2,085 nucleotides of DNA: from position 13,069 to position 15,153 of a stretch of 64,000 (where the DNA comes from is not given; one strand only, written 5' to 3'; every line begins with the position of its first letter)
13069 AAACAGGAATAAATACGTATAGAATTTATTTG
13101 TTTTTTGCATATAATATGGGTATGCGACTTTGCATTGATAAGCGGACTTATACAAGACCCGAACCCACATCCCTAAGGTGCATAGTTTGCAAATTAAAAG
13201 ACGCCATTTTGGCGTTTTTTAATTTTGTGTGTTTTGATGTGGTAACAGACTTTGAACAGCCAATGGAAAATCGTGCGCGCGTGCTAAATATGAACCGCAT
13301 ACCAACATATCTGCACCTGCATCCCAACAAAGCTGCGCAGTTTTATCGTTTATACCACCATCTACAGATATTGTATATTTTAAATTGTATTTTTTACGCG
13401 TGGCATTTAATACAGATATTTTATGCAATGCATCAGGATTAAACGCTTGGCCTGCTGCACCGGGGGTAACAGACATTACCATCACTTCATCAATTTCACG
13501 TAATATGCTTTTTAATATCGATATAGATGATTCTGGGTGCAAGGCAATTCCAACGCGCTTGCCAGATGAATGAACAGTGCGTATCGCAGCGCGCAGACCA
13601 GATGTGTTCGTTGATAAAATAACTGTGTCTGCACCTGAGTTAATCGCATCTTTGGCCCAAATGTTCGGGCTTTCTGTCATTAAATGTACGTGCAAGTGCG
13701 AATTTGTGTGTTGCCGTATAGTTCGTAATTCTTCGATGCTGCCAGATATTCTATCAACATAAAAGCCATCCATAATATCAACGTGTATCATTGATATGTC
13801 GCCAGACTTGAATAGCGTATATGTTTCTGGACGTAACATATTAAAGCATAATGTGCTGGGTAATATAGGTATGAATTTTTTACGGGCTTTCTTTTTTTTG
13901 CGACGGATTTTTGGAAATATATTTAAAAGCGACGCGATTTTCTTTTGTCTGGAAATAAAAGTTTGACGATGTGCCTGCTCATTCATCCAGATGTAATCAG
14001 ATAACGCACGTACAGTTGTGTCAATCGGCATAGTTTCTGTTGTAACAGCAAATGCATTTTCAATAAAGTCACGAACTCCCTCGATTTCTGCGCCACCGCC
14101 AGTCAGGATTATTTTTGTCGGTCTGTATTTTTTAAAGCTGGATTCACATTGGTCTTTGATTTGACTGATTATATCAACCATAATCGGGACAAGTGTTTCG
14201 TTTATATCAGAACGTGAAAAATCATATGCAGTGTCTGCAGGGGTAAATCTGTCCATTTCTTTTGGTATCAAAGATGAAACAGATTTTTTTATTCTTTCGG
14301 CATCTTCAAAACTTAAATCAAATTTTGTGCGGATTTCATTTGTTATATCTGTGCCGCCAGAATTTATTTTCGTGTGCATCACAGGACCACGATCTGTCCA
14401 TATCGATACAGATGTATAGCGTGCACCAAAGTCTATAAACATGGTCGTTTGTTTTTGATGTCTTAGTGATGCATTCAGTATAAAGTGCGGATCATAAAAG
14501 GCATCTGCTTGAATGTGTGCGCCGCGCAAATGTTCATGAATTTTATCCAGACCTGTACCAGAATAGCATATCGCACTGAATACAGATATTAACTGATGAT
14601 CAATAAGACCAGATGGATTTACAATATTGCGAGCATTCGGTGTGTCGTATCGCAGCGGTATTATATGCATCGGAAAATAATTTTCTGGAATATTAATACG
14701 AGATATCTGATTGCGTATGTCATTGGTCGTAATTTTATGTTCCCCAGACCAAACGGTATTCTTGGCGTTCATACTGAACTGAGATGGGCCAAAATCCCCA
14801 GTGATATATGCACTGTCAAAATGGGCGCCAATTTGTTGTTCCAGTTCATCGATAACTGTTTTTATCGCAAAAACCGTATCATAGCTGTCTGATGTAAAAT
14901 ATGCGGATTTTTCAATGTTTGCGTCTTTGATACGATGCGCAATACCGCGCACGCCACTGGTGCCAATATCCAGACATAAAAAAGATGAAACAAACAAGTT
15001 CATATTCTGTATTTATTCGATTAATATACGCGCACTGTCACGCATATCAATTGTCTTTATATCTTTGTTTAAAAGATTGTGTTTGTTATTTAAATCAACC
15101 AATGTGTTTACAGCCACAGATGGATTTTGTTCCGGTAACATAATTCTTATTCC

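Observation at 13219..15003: FtsA and ribulose-phosphate 3-epimerase are joined in one ORF across an A8 tract, and no ftsZ follows ftsA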

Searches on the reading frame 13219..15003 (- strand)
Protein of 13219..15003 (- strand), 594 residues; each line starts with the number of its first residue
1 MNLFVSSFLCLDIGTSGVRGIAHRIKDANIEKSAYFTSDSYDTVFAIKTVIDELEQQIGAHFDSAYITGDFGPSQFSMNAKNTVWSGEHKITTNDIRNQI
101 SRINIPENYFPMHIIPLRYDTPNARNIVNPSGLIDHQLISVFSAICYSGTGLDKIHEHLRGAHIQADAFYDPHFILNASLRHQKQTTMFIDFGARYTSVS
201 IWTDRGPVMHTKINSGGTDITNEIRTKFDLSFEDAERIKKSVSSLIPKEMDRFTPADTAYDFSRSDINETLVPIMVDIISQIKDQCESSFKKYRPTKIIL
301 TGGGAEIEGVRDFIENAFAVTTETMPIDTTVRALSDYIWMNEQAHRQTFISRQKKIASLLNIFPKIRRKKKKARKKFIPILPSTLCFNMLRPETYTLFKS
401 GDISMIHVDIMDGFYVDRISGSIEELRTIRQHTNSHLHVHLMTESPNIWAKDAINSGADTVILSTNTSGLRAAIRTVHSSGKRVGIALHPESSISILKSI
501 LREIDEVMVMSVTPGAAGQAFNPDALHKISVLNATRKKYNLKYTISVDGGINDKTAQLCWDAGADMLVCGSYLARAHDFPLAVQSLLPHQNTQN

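Call 3: search_protein_families(library=pfam, proteins=[window:13219-15003:-], max_evalue=0.01)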
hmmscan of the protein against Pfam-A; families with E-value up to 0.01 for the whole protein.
window:13219-15003:- (594 aa): 6 families
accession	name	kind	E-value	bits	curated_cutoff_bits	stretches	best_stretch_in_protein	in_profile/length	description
PF00834.25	Ribul_P_3_epim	-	1.2e-42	146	21.1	1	390-573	14-197/198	Ribulose-phosphate 3 epimerase family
PF11104.14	PilM_2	-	4.9e-11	42.6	27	1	182-323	177-303/340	Type IV pilus assembly protein PilM;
PF14450.12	FtsA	-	8.6e-10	39.5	31.8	1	189-321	2-106/127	Cell division protein FtsA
PF06723.19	MreB_Mbl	-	8.3e-07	28.6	27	1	183-324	143-303/327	MreB/Mbl protein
PF25216.1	Volactin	-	0.0004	20.4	35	1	179-322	160-295/321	Volactin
PF02491.25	SHS2_FTSA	-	0.0085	16.9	25.4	0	77-134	6-67/79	SHS2 domain inserted in FTSA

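Call 4: search_protein_families(library=ncbifam, proteins=[window:13219-15003:-], max_evalue=0.01)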
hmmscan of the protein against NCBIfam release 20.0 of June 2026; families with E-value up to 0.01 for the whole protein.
window:13219-15003:- (594 aa): 19 families
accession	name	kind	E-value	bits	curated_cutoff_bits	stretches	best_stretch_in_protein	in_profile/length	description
NF004076.0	PRK05581.1-4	subfamily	2e-51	174.4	165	1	396-584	24-213/221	ribulose-phosphate 3-epimerase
TIGR01163.1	rpe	equivalog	1.5e-43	148.7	212.6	1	399-586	23-210/211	ribulose-phosphate 3-epimerase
NF007266.0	PRK09722.1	equivalog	6.2e-41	140.4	271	1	380-571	5-198/230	D-allulose 6-phosphate 3-epimerase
TIGR01174.1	ftsA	equivalog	2.7e-22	79.4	175.85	1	43-321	49-341/371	cell division protein FtsA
NF005944.0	PRK08005.1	equivalog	4e-17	62.2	376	1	393-579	17-200/210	ribulose-phosphate 3 epimerase family protein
NF005986.0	PRK08091.1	equivalog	1.3e-12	48.2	264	1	393-579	29-216/229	ribulose-phosphate 3-epimerase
TIGR01175.1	pilM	subfamily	2.1e-12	46.7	133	1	182-324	182-312/348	type IV pilus assembly protein PilM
NF045709.1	Amuc_1101_fam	equivalog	6.4e-11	41.8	650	1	182-325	175-315/608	Amuc_1101 family PilM-like pilus complex protein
NF045943.2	MAG3720_fam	hypoth_equivalog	8.9e-08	31.6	70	1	152-378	166-390/395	MAG3720 family protein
NF007009.0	PRK09472.1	equivalog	5.8e-07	28.9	409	1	45-338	59-371/420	cell division protein FtsA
NF005442.0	PRK07028.1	equivalog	2.6e-06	26.3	593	1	447-580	71-200/430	bifunctional hexulose-6-phosphate synthase/ribonuclease regulator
TIGR03128.2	RuMP_HxlA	equivalog_domain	4.1e-06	26.6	200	1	450-579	68-194/205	3-hexulose-6-phosphate synthase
NF011660.0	PRK15080.1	equivalog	4.4e-06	26.1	182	0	186-241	142-197/277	ethanolamine utilization protein EutJ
NF010539.0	PRK13927.1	subfamily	1.8e-05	23.9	293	1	183-331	149-319/339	rod shape-determining protein MreB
TIGR02529.1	EutJ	subfamily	0.00013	21.6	152.1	0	186-241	109-164/239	ethanolamine utilization protein EutJ family protein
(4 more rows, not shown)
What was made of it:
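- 13981..15003 (-): FtsA-like actin-fold core (residues 1-341), with the nucleotide-binding motifs D12-x-G14-T15, D191-x-G193 and G302-G303-G304. PF14450 scores 39.5 bits, above its 31.8 cut-off, while TIGR01174 scores 79 bits, below its cut-off (calls 3, 4).
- On FtsA: TIGR01174 scores 79.4 bits, below 175.85, and NF007009 scores 28.9, below 409 (calls 3, 4).
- On Ribulose-phosphate 3-epimerase (Rpe, PF00834): TIGR01163 scores 148.7, below 212.6 (calls 3, 4).
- Checked: The N-terminal half hits FtsA/PilM/MreB actin-fold families and the C-terminal half hits Ribul_P_3_epim (PF00834, 146 bits, residues 390-573; NF004076 174 bits, above its cut-off) (calls 3, 4).
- TIGR01174 is below its cut-off (calls 3, 4).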

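Call 6: find_homologous_proteins(query=window:13219-15003:-, max_evalue=0.001)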
Query window:13219-15003:- (594 aa): 921 proteins with E <= 0.001 among 8000 candidates; the best 120 are listed.
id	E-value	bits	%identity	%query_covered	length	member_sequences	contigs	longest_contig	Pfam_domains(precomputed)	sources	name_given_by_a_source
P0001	0.0e+0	1344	99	100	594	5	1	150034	PF06723.20,PF14450.13,PF00834.26,PF11104.15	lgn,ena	-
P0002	0.0e+0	1121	82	100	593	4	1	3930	PF14450.13,PF00834.26,PF11104.15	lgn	-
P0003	1.3e-296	1003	76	99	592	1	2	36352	PF14450.13,PF00834.26,PF11104.15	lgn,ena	-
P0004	2.7e-294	996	73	99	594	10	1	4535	PF14450.13,PF00834.26,PF11104.15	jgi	jgi:ribulose-phosphate 3-epimerase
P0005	5.1e-293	991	73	99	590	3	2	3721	PF06723.20,PF14450.13,PF00834.26,PF11104.15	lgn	-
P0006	5.3e-293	991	73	99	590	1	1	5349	PF06723.20,PF14450.13,PF00834.26,PF11104.15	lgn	-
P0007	1.4e-287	973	72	99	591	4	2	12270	PF14450.13,PF00834.26,PF11104.15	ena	-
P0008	1.9e-287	973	73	99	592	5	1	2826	PF06723.20,PF14450.13,PF00834.26,PF11104.15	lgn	-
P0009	1.9e-287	973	72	99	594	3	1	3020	PF14450.13,PF00834.26,PF11104.15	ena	-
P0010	1.4e-286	970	71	99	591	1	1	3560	PF14450.13,PF00834.26,PF11104.15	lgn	-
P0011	2.7e-286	969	71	100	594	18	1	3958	PF14450.13,PF00834.26,PF11104.15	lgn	-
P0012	2.8e-286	969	71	99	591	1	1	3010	PF14450.13,PF00834.26,PF11104.15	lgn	-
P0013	3.1e-286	969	72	99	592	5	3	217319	PF14450.13,PF00834.26,PF11104.15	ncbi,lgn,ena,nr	ncbi:MAG: ribulose-phosphate 3-epimerase [Alphaproteobacteria bacterium]|nr:ribulose-phosphate 3-epi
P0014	3.2e-286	969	71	99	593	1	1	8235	PF14450.13,PF00834.26,PF11104.15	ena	-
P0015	3.4e-286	969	70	99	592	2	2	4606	PF14450.13,PF00834.26,PF11104.15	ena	-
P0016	3.6e-286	969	71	100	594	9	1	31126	PF06723.20,PF14450.13,PF00834.26,PF11104.15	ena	-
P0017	5.5e-286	968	71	99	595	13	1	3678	PF14450.13,PF00834.26,PF11104.15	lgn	-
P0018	7.1e-286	968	72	99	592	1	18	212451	PF14450.13,PF00834.26,PF11104.15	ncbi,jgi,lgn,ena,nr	ncbi:MAG: ribulose-phosphate 3-epimerase [Alphaproteobacteria bacterium]|nr:ribulose-phosphate 3-epi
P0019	1.9e-285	966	70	100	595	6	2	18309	PF14450.13,PF00834.26,PF11104.15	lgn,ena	-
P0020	4.2e-285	965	71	99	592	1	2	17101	PF14450.13,PF00834.26,PF11104.15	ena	-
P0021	5.3e-285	965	71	99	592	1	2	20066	PF14450.13,PF00834.26,PF11104.15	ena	-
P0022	8.1e-285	964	72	99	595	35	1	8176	PF14450.13,PF00834.26,PF11104.15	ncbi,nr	ncbi:MAG: ribulose-phosphate 3-epimerase [Pseudomonadota bacterium]|nr:ribulose-phosphate 3-epimeras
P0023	2.1e-284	963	70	99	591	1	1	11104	PF14450.13,PF00834.26,PF11104.15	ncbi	-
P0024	4.6e-284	962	71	99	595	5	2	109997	PF14450.13,PF00834.26,PF11104.15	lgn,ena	-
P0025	4.8e-284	962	71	100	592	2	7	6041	PF14450.13,PF00834.26,PF11104.15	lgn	-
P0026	1.2e-283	960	72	98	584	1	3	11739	PF14450.13,PF00834.26,PF11104.15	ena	-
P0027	1.4e-283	960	69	99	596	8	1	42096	PF14450.13,PF00834.26,PF11104.15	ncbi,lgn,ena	-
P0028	4.6e-282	955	71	99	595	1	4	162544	PF14450.13,PF00834.26,PF11104.15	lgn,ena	-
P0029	5.3e-282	955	70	99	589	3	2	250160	PF06723.20,PF14450.13,PF00834.26,PF11104.15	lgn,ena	-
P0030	5.9e-282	955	70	100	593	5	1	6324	PF14450.13,PF00834.26,PF11104.15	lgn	-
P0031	7.3e-282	954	70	100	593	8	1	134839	PF14450.13,PF00834.26,PF11104.15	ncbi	-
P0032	1.5e-281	953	70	100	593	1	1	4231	PF14450.13,PF00834.26,PF11104.15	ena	-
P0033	1.7e-281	953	71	99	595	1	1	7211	PF14450.13,PF00834.26,PF11104.15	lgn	-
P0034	1.7e-281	953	69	99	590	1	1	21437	PF06723.20,PF14450.13,PF00834.26,PF11104.15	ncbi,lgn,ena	ncbi:MAG: ribulose-phosphate 3-epimerase [Alphaproteobacteria bacterium]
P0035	4.1e-281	952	69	99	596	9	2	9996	PF06723.20,PF14450.13,PF00834.26,PF11104.15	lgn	-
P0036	5.2e-281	952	70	99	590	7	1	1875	PF14450.13,PF00834.26,PF11104.15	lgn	-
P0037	3.0e-280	949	70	99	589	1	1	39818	PF14450.13,PF00834.26,PF11104.15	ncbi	-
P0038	8.3e-280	948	69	99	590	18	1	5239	PF06723.20,PF14450.13,PF00834.26,PF11104.15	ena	-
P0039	3.0e-279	946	70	100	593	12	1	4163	PF06723.20,PF14450.13,PF00834.26,PF11104.15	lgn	-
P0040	3.6e-279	946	69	99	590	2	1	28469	PF14450.13,PF00834.26,PF11104.15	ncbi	-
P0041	4.5e-279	945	70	99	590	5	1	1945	PF14450.13,PF00834.26,PF11104.15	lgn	-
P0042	5.2e-279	945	70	99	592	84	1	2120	PF14450.13,PF00834.26,PF11104.15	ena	-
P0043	6.7e-279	945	69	99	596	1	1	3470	PF14450.13,PF00834.26,PF11104.15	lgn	-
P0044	7.4e-279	945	69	99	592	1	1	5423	PF14450.13,PF00834.26,PF11104.15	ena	-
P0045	1.0e-278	944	69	99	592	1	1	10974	PF14450.13,PF00834.26,PF11104.15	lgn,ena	-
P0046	1.3e-278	944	70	99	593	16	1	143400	PF06723.20,PF14450.13,PF00834.26,PF11104.15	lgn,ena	-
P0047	1.4e-278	944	69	100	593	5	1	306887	PF06723.20,PF14450.13,PF00834.26,PF11104.15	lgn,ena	-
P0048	2.6e-278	943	69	99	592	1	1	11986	PF14450.13,PF00834.26,PF11104.15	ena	-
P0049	2.6e-278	943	69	99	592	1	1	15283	PF14450.13,PF00834.26,PF11104.15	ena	-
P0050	2.6e-278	943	69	99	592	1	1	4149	PF14450.13,PF00834.26,PF11104.15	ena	-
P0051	2.7e-278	943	69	99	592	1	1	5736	PF14450.13,PF00834.26,PF11104.15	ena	-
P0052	2.7e-278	943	70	100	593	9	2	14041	PF06723.20,PF14450.13,PF00834.26,PF11104.15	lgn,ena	-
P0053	2.7e-278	943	68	99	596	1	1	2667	PF14450.13,PF00834.26,PF11104.15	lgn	-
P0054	3.6e-278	942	69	99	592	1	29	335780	PF14450.13,PF00834.26,PF11104.15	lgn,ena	-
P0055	3.6e-278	942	69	99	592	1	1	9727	PF14450.13,PF00834.26,PF11104.15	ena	-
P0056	3.6e-278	942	69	99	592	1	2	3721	PF14450.13,PF00834.26,PF11104.15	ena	-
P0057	3.6e-278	942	69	99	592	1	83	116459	PF14450.13,PF00834.26,PF11104.15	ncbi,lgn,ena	-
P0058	3.6e-278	942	69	99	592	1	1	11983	PF14450.13,PF00834.26,PF11104.15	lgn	-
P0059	4.8e-278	942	68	99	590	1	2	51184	PF06723.20,PF14450.13,PF00834.26,PF11104.15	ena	-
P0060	5.0e-278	942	69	99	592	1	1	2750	PF14450.13,PF00834.26,PF11104.15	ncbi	-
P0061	5.0e-278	942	69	99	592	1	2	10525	PF14450.13,PF00834.26,PF11104.15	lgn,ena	-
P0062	5.0e-278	942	68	99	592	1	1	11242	PF14450.13,PF00834.26,PF11104.15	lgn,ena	-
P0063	5.0e-278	942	68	99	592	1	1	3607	PF14450.13,PF00834.26,PF11104.15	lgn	-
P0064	5.0e-278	942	69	99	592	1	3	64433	PF14450.13,PF00834.26,PF11104.15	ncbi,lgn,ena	-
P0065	5.0e-278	942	68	99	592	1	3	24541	PF14450.13,PF00834.26,PF11104.15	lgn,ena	-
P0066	5.0e-278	942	68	99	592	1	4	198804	PF14450.13,PF00834.26,PF11104.15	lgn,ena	-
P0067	5.0e-278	942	68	99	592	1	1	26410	PF14450.13,PF00834.26,PF11104.15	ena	-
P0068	5.0e-278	942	69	99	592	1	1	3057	PF14450.13,PF00834.26,PF11104.15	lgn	-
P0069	6.8e-278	941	68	99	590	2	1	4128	PF06723.20,PF14450.13,PF00834.26,PF11104.15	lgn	-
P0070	6.9e-278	941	69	99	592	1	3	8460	PF14450.13,PF00834.26,PF11104.15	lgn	-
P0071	6.9e-278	941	68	99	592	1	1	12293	PF14450.13,PF00834.26,PF11104.15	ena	-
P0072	6.9e-278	941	68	99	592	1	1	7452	PF14450.13,PF00834.26,PF11104.15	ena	-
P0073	8.0e-278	941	69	99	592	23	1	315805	PF14450.13,PF00834.26,PF11104.15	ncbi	-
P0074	9.3e-278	941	69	99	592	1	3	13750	PF14450.13,PF00834.26,PF11104.15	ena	-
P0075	9.5e-278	941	68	99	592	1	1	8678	PF14450.13,PF00834.26,PF11104.15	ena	-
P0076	1.3e-277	940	68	99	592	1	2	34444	PF14450.13,PF00834.26,PF11104.15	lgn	-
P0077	1.3e-277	940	69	99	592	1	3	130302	PF14450.13,PF00834.26,PF11104.15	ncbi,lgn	-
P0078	1.3e-277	940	69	99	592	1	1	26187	PF14450.13,PF00834.26,PF11104.15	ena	-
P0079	1.3e-277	940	68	99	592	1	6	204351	PF14450.13,PF00834.26,PF11104.15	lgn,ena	-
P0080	1.3e-277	940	68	99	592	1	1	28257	PF14450.13,PF00834.26,PF11104.15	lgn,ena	-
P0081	1.3e-277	940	68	99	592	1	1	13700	PF14450.13,PF00834.26,PF11104.15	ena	-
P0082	1.3e-277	940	68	99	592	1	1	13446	PF14450.13,PF00834.26,PF11104.15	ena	-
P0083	1.8e-277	940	68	99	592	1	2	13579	PF14450.13,PF00834.26,PF11104.15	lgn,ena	-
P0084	1.8e-277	940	68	99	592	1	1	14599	PF14450.13,PF00834.26,PF11104.15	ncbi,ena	-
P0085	1.8e-277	940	68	99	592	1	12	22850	PF14450.13,PF00834.26,PF11104.15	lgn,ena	-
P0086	1.8e-277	940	68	99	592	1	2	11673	PF14450.13,PF00834.26,PF11104.15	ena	-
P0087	1.8e-277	940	68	99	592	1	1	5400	PF14450.13,PF00834.26,PF11104.15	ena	-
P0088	1.8e-277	940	68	99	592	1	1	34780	PF14450.13,PF00834.26,PF11104.15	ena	-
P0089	1.8e-277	940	68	99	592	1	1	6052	PF14450.13,PF00834.26,PF11104.15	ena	-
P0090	2.1e-277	940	68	99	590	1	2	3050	PF06723.20,PF14450.13,PF00834.26,PF11104.15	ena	-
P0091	2.4e-277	940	68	99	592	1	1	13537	PF14450.13,PF00834.26,PF11104.15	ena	-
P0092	2.5e-277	939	68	99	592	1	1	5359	PF14450.13,PF00834.26,PF11104.15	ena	-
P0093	2.5e-277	939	68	99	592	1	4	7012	PF14450.13,PF00834.26,PF11104.15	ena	-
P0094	2.5e-277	939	68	99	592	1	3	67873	PF14450.13,PF00834.26,PF11104.15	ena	-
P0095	2.5e-277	939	68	99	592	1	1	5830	PF14450.13,PF00834.26,PF11104.15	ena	-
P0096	2.5e-277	939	68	99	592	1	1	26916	PF14450.13,PF00834.26,PF11104.15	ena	-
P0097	3.3e-277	939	70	99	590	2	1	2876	PF14450.13,PF00834.26,PF11104.15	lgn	-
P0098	3.4e-277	939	68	99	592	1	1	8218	PF14450.13,PF00834.26,PF11104.15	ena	-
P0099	3.4e-277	939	68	99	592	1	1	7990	PF14450.13,PF00834.26,PF11104.15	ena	-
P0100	3.4e-277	939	68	99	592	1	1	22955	PF14450.13,PF00834.26,PF11104.15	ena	-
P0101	3.4e-277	939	68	99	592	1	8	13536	PF14450.13,PF00834.26,PF11104.15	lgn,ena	-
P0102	3.4e-277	939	68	99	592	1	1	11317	PF14450.13,PF00834.26,PF11104.15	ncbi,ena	-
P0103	3.4e-277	939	68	99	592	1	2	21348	PF14450.13,PF00834.26,PF11104.15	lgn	-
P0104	4.6e-277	939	68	99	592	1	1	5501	PF14450.13,PF00834.26,PF11104.15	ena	-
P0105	4.7e-277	939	68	99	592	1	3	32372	PF14450.13,PF00834.26,PF11104.15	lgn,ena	-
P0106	4.7e-277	939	68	99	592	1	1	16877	PF14450.13,PF00834.26,PF11104.15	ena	-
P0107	4.7e-277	939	68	99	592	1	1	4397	PF14450.13,PF00834.26,PF11104.15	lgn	-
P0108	6.3e-277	938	68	99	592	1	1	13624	PF14450.13,PF00834.26,PF11104.15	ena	-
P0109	6.4e-277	938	68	99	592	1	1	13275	PF14450.13,PF00834.26,PF11104.15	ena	-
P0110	6.5e-277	938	68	99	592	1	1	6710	PF14450.13,PF00834.26,PF11104.15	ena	-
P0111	6.5e-277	938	68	99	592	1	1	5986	PF14450.13,PF00834.26,PF11104.15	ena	-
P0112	6.5e-277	938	68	99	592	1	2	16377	PF14450.13,PF00834.26,PF11104.15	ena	-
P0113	8.9e-277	938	68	99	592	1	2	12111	PF14450.13,PF00834.26,PF11104.15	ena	-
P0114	1.2e-276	937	68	99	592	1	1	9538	PF14450.13,PF00834.26,PF11104.15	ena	-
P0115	1.2e-276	937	68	99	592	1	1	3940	PF14450.13,PF00834.26,PF11104.15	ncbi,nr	ncbi:MAG: ribulose-phosphate 3-epimerase [Alphaproteobacteria bacterium]|nr:ribulose-phosphate 3-epi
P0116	1.3e-276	937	69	100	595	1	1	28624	PF14450.13,PF00834.26,PF11104.15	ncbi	-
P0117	1.4e-276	937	71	99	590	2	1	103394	PF14450.13,PF00834.26,PF11104.15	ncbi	-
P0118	1.7e-276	937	68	99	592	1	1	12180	PF14450.13,PF00834.26,PF11104.15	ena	-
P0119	2.3e-276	936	68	100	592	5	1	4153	PF14450.13,PF00834.26,PF11104.15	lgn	-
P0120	2.3e-276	936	68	99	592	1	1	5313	PF14450.13,PF00834.26,PF11104.15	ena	-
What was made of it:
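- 13219..15003 (-): Single ORF ftsA::rpe, 594 codons plus the stop codon (13219-13221). Full-length homologues of 584-596 aa at 68-99 % identity (call 6).
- More than 120 clusters (90 % identity) of 584-596 aa proteins at 68-99 % identity and 98-100 % coverage carry both an FtsA-type and the Rpe Pfam domain, and they come from many independent contigs (call 6).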
